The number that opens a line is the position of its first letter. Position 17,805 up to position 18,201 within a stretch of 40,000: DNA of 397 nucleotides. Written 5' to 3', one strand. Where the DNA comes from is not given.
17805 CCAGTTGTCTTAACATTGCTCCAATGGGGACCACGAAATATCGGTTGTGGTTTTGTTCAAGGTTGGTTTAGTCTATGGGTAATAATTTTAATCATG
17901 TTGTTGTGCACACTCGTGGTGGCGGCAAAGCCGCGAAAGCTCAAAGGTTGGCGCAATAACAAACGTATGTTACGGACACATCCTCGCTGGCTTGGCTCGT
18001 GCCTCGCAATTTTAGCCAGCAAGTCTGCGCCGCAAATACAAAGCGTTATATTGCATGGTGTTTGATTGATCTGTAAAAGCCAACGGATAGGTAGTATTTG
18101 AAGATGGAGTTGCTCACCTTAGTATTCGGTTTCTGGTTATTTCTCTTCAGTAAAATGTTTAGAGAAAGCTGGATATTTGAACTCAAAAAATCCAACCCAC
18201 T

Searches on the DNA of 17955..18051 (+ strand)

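Call 67: build_rna_model(alignment_id=A2)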
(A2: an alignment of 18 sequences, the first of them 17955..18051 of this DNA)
Model R1 built from alignment A2 (18 sequences, 138 columns); structure: RNAalifold consensus.
model positions 99; base pairs 15; branch points 0; effective number of sequences 4.46; information 0.59 bits per position. Calibrated on 0.2 Mb of random sequence (short: E-values are rough).
structure used (alignment columns):
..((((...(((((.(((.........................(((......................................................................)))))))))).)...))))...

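Call 68: search_with_rna_model(model_id=R1, sources=[window, L002, L003, L005, L006, L009, L013, L015, L017, L019, L020, L021, L023, L024, L027, L028, L029, L030, L031, L038, L040, L041, L042, L047, L052, L054, L059, L060, L062, L065, L066, L071, L072, L075, L076, L078, L079, L083, L084, L085, L089, L092, L094, L095, L096, L097, L098, L099, L102, L104, L105, L106, L107, L109, L111, L114, L116, L118, L119, L081, L082, L093, L004, L110, L022], max_evalue=0.01)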
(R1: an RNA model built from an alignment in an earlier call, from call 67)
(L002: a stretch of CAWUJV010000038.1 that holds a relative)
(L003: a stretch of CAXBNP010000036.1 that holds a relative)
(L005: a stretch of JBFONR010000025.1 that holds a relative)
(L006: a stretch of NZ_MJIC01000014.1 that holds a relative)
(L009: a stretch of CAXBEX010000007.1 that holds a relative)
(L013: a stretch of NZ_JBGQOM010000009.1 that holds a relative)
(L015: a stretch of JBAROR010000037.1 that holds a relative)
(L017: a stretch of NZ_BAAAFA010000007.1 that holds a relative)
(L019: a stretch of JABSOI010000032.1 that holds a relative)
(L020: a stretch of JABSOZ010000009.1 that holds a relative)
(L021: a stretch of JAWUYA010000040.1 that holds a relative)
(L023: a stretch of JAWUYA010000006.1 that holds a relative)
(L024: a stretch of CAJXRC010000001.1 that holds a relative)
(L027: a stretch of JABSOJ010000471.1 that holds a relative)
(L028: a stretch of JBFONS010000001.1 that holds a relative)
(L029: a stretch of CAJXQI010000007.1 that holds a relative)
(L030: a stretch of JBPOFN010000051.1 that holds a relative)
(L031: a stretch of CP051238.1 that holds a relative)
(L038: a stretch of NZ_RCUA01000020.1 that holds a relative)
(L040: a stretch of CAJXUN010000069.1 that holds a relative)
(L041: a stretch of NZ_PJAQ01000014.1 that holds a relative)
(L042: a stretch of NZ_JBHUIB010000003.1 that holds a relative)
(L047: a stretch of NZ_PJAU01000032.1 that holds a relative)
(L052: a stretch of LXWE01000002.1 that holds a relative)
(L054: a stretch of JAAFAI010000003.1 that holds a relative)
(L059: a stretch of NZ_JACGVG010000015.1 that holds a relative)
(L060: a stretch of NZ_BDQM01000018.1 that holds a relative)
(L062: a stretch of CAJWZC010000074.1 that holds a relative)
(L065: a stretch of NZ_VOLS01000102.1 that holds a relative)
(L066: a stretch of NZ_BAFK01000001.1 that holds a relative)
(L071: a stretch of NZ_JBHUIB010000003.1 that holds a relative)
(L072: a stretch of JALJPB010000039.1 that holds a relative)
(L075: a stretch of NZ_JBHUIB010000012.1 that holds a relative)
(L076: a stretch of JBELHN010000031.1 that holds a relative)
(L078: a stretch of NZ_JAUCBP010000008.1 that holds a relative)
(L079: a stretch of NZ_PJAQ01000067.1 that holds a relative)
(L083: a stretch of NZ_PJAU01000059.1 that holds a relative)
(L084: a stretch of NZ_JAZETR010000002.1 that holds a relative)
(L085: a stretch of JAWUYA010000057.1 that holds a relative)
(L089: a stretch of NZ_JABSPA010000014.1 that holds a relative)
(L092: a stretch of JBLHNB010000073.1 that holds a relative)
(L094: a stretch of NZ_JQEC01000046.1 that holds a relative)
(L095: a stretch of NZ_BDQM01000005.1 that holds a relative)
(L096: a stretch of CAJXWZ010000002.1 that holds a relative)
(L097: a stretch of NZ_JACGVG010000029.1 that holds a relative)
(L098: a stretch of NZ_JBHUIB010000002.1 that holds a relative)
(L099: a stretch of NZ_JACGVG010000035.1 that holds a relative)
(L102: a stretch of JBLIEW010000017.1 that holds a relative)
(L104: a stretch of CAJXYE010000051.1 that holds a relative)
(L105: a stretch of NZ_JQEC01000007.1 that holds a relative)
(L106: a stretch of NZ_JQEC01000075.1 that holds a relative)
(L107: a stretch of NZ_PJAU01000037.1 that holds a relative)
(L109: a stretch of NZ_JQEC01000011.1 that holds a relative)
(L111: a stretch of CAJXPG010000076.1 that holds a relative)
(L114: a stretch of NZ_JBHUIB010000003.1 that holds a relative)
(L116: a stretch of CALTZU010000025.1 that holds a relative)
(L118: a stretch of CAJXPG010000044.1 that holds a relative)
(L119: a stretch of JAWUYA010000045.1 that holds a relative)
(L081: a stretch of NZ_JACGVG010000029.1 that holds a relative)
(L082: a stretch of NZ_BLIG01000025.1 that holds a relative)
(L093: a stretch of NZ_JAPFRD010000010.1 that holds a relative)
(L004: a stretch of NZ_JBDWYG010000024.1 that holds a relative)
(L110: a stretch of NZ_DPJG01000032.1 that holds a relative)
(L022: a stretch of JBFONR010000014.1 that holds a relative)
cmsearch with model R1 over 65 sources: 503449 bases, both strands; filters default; matches with E-value up to 0.01: 140.
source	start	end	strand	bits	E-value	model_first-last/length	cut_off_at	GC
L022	7354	7453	+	94.5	7.3e-22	1-99/99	no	0.43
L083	5766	5865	-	91.7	4.1e-21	1-99/99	no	0.4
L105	620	716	-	91.3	5.3e-21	1-99/99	no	0.42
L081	4366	4462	+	90.2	1.1e-20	1-99/99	no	0.37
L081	5282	5384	+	90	1.2e-20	1-99/99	no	0.36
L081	4875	4973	+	87.4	6.2e-20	1-99/99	no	0.38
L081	5725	5826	+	86.8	8.7e-20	1-99/99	no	0.39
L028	307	405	-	85.1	2.5e-19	1-99/99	no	0.37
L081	6307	6404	+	83.9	5.2e-19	1-99/99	no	0.39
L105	1244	1340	-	82.3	1.5e-18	1-99/99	no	0.35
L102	3361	3458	-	81.7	2.1e-18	1-99/99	no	0.35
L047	3795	3895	-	81.6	2.2e-18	1-99/99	no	0.41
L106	7606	7702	+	81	3.3e-18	1-99/99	no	0.38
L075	1049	1149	+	79.2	9.8e-18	1-99/99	no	0.47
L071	1797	1896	-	77.5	2.8e-17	1-99/99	no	0.46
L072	242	342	-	76.1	6.6e-17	1-99/99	no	0.41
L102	1462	1559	-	75.8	8.3e-17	1-99/99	no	0.35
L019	5029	5128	+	75.6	9.5e-17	1-99/99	no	0.44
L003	2974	3072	+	75.3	1.2e-16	1-99/99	no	0.4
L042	4195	4296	-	74.4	2e-16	1-99/99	no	0.43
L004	258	357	-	74.3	2e-16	1-99/99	no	0.45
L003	1982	2075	+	74.3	2e-16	1-99/99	no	0.41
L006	3107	3205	+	72.4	6.7e-16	1-99/99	no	0.51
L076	6937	7039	+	72.3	7.4e-16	1-99/99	no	0.4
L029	1044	1140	-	71.8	9.8e-16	1-99/99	no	0.35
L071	3236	3338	-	71.7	1e-15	1-99/99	no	0.5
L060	7750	7846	+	71.5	1.2e-15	1-99/99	no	0.33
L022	7873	7975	+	71.3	1.3e-15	1-99/99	no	0.48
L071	2597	2697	-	71.3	1.4e-15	1-99/99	no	0.39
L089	3511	3611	+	71.3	1.4e-15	1-99/99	no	0.42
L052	933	1045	+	70.8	1.8e-15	1-99/99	no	0.47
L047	5198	5283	-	70.8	1.9e-15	1-99/99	no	0.36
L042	3637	3739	-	70.3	2.5e-15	1-99/99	no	0.52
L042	2769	2870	-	69.7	3.6e-15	1-99/99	no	0.48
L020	2935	3031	-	69.2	5e-15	1-99/99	no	0.35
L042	4599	4701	-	68.8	6.5e-15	1-99/99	no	0.47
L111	4692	4791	+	68.5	7.8e-15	1-99/99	no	0.48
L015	2529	2615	+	68.4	8.1e-15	1-99/99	no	0.39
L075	1796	1890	+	68.2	9.1e-15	1-99/99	no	0.34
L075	3574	3674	+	68.2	9.4e-15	1-99/99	no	0.46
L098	5632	5735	-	68.1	9.6e-15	1-99/99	no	0.5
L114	3796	3897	-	67.5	1.5e-14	1-99/99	no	0.46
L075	2226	2327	+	67.4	1.6e-14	1-99/99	no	0.49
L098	6073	6175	-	67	1.9e-14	1-99/99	no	0.48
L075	3045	3147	+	66.8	2.2e-14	1-99/99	no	0.46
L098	4569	4667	-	66.3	3.1e-14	1-99/99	no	0.43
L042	2315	2417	-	66.2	3.2e-14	1-99/99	no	0.5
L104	7833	7927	+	66.1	3.4e-14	1-99/99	no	0.41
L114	2237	2337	-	65.5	5e-14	1-99/99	no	0.38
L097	7117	7217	-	65.4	5.4e-14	1-99/99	no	0.42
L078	3109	3216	-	65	6.6e-14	1-99/99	no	0.53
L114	5066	5165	-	64.8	7.6e-14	1-99/99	no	0.47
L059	387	483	-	64.1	1.2e-13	1-99/99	no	0.42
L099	2571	2667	+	64.1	1.2e-13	1-99/99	no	0.35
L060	7323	7423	+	64.1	1.2e-13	1-99/99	no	0.39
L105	176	271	-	64.1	1.2e-13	1-99/99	no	0.38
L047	5647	5742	-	63.7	1.5e-13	1-99/99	no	0.38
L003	6156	6256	+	62.8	2.6e-13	1-99/99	no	0.43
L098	5085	5188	-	62.2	4e-13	1-99/99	no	0.48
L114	4507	4605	-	61.8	4.9e-13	1-99/99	no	0.42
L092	1052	1147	-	61.5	6.1e-13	1-99/99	no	0.44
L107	6209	6307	-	61.4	6.6e-13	1-99/99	no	0.38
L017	3775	3872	+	61.3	6.9e-13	1-99/99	no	0.39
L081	7325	7421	+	61.2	7.4e-13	1-99/99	no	0.33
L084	4129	4244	+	61.1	7.6e-13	1-99/99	no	0.51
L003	5600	5697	+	58.6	3.8e-12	1-99/99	no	0.42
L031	130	242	-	58.1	4.9e-12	1-99/99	no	0.5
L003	5091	5189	+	57.8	5.9e-12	1-99/99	no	0.37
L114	3207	3310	-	57.2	8.9e-12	1-99/99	no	0.49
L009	5927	6020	+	57.1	9e-12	1-99/99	no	0.39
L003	2399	2484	+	56.3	1.5e-11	1-99/99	no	0.37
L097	5927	6022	-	56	1.8e-11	1-99/99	no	0.31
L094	6727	6821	-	55.5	2.5e-11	1-99/99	no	0.36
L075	4005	4106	+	55.1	3.3e-11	1-99/99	no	0.47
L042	3267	3369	-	54.3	5.5e-11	1-99/99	no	0.49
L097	6375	6465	-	54.2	5.5e-11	1-99/99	no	0.4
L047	3057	3151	-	54.1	6.1e-11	1-99/99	no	0.43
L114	2729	2821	-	53.4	9.4e-11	1-99/99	no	0.47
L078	1263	1369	-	52.3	1.8e-10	1-99/99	no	0.52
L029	403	490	-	51.7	2.7e-10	1-99/99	no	0.35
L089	1887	1978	+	51.2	3.7e-10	1-99/99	no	0.45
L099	4508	4606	+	51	4.2e-10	1-99/99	no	0.39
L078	281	387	-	50.7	5e-10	1-99/99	no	0.5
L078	717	823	-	49.9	8.4e-10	1-99/99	no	0.5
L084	2828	2938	+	47.9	2.8e-09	1-99/99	no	0.55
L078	1653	1759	-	47.6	3.4e-09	1-99/99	no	0.52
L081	6949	7051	+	47.3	4.2e-09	1-99/99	no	0.41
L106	5117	5214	+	47.2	4.5e-09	1-99/99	no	0.39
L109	5070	5163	-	45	1.7e-08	1-99/99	no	0.36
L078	2123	2229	-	45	1.8e-08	1-99/99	no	0.54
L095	4851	4913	-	44.5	2.4e-08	1-99/99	no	0.38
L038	501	605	-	43.9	3.4e-08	1-99/99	no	0.52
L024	4922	5020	-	43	5.8e-08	1-99/99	no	0.39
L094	5504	5596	-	41.7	1.4e-07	1-99/99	no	0.45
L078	2554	2660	-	41.6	1.4e-07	1-99/99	no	0.55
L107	5376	5469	-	41.3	1.7e-07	1-99/99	no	0.38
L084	2381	2484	+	40.7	2.6e-07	1-99/99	no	0.56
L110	7336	7433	+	40.6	2.7e-07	1-99/99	no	0.51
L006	4675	4789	+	40.5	2.9e-07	1-99/99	no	0.53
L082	1932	2034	-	38.2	1.2e-06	1-99/99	no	0.53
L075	2659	2750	+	37.5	1.9e-06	1-99/99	no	0.54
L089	2742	2821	+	36.3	3.9e-06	1-99/99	no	0.55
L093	6175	6279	-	35.5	6.4e-06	1-99/99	no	0.47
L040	4217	4333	+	35.3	7e-06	1-99/99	no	0.4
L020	3411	3511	-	35.1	8.2e-06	1-99/99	no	0.44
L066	2575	2645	+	32.9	3.3e-05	1-99/99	no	0.56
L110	7848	7922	+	32.3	4.7e-05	1-99/99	no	0.63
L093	4762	4868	-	32.1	5.2e-05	1-99/99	no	0.52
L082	2391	2498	-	31.6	7.2e-05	1-99/99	no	0.46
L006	4045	4100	+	30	0.0002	1-99/99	no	0.48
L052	3841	3929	+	29.8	0.00022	1-99/99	no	0.58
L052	4208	4284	+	29.3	0.0003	1-99/99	no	0.58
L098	4180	4279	-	29.2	0.00032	1-99/99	no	0.42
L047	6215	6315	-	28.4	0.00054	1-99/99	no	0.31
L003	3549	3625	+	27.6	0.00088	1-99/99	no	0.44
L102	5208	5293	+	27.5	0.00093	1-99/99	no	0.47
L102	2438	2535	-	27.3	0.001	1-99/99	no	0.47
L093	4073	4185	-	26.6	0.0016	1-99/99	no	0.5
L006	4694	4788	-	26.4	0.0018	1-99/99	no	0.56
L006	2646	2725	+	26.3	0.0019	1-99/99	no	0.54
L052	4599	4679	+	24.5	0.006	1-99/99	no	0.46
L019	7508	7610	+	24.3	0.0067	1-99/99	no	0.49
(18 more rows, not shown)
